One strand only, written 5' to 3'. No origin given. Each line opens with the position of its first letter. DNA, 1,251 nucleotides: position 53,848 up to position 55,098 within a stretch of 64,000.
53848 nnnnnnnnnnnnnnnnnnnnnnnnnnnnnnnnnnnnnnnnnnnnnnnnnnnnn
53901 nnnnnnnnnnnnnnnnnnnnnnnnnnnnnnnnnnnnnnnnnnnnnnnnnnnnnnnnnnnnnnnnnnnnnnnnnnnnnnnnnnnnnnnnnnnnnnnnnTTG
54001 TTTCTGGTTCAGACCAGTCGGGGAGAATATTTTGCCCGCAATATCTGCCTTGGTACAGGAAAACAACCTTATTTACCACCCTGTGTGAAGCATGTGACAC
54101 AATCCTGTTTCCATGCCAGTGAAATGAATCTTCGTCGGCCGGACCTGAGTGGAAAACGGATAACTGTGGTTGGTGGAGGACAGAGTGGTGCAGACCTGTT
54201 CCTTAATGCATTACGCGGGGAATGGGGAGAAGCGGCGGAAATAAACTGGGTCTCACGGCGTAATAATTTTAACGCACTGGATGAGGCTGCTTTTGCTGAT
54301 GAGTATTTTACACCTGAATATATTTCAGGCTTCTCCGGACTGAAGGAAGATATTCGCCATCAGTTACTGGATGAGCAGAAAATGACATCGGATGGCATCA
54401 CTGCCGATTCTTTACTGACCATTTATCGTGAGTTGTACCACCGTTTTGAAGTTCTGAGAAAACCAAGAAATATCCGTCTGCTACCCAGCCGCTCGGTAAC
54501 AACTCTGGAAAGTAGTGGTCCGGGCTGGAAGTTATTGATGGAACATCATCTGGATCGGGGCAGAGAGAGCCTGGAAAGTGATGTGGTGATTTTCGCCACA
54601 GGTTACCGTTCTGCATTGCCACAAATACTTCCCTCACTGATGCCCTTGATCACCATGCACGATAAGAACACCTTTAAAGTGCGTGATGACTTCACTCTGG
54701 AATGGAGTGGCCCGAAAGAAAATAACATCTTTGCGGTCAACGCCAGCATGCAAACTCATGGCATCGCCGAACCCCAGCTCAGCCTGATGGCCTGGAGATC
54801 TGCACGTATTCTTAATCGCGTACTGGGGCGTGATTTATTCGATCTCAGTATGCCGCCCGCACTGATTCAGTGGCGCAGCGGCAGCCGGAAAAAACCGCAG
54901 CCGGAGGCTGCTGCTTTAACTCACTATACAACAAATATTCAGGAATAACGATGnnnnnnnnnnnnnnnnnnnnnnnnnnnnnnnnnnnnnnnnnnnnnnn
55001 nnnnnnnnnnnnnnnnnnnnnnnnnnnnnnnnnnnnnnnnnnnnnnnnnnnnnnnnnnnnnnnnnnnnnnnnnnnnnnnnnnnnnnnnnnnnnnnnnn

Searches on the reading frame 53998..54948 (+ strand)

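Call 49: search_protein_families(library=ncbifam, proteins=[window:53998-54948:+], max_evalue=1e-10)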
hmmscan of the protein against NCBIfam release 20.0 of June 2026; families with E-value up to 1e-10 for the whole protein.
window:53998-54948:+ (316 aa): 1 family
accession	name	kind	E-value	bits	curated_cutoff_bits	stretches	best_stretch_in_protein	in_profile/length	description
TIGR04439.1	histamin_N_OH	equivalog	2e-39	135.6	700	1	9-285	138-422/431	putative histamine N-monooxygenase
